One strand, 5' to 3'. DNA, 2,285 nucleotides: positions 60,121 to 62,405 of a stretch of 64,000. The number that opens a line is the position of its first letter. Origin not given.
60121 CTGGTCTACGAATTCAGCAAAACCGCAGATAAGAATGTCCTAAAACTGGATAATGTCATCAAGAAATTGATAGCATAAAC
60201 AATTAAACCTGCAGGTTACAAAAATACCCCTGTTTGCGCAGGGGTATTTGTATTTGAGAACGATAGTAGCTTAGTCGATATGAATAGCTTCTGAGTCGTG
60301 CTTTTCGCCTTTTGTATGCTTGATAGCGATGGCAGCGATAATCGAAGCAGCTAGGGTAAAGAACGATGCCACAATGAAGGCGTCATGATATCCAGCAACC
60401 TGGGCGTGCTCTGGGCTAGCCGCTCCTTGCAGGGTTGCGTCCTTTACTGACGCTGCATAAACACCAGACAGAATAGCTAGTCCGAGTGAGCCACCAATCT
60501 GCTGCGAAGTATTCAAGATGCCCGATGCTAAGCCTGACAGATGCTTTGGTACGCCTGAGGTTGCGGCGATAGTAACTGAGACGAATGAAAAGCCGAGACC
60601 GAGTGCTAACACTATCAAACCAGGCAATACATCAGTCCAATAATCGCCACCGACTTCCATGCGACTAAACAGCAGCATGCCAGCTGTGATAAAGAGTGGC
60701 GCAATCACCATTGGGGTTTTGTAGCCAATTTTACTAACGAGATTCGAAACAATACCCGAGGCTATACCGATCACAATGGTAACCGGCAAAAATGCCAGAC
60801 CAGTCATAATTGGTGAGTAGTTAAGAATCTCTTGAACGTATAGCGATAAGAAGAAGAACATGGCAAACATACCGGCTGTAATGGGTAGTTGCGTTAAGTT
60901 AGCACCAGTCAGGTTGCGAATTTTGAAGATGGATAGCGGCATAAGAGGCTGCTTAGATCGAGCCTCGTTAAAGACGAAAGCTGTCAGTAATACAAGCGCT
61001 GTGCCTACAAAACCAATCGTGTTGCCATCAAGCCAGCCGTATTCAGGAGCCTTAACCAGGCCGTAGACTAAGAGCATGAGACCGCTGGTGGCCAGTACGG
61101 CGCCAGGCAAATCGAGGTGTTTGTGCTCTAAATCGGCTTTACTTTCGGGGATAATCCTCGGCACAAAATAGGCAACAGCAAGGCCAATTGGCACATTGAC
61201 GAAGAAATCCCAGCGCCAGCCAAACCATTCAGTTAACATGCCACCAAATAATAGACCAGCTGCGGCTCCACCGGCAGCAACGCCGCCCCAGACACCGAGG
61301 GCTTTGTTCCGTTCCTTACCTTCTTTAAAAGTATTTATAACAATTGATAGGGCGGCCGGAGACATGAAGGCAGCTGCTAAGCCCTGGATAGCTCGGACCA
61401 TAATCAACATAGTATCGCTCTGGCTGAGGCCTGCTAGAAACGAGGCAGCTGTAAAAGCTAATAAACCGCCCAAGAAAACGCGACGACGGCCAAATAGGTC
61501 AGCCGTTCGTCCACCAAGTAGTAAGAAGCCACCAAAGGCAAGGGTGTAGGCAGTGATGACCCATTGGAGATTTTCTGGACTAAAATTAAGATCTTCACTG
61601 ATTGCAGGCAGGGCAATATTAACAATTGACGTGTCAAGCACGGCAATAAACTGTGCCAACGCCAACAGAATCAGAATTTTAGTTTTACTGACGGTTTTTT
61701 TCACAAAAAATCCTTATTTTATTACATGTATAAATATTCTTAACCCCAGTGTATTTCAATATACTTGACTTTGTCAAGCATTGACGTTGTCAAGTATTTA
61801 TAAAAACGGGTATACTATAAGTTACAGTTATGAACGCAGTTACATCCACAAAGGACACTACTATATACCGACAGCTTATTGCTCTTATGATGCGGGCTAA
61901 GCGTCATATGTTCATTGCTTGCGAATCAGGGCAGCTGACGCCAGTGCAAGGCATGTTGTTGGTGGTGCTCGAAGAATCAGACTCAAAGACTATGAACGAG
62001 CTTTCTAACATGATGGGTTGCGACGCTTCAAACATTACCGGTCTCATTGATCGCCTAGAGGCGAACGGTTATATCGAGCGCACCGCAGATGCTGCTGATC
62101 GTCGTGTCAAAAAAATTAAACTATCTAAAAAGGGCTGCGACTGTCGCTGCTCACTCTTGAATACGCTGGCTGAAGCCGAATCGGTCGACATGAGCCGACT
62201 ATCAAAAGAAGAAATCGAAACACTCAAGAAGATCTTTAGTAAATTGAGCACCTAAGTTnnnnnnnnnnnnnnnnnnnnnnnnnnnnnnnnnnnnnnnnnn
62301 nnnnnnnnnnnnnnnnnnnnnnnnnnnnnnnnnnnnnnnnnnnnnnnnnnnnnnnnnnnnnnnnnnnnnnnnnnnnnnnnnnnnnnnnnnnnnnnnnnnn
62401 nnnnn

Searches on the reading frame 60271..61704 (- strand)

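Call 58: search_protein_families(library=pfam, proteins=[window:60271-61704:-], max_evalue=0.0001)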
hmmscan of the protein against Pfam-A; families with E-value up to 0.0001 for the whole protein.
window:60271-61704:- (477 aa): 1 family
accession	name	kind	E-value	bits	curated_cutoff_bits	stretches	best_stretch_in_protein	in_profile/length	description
PF07690.21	MFS_1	-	1.6e-58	198.7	33.4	1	14-408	1-346/347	Major Facilitator Superfamily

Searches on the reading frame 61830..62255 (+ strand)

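Call 58: search_protein_families(library=pfam, proteins=[window:61830-62255:+], max_evalue=0.0001)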
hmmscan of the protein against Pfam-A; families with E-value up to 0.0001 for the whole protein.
window:61830-62255:+ (141 aa): 6 families
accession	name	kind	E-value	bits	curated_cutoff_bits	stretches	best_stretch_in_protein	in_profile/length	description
PF01047.28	MarR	-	3.3e-15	56.1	24.6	1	36-93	1-58/59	MarR family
PF12802.13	MarR_2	-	1.3e-11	44.9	27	1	35-92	2-60/61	MarR family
PF13463.12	HTH_27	-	7.8e-08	32.9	22.2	1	36-102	1-68/68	Winged helix DNA-binding domain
PF25212.1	HVO_A0114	-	4.3e-06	26.9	27.6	1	36-92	20-76/84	HVO_A0114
PF22381.2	Staph_reg_Sar_Rot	-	1e-05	26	27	1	35-102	11-78/85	Transcriptional regulator SarA/Rot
PF13601.12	HTH_34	-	1.5e-05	25.5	27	0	43-102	5-65/80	Winged helix DNA-binding domain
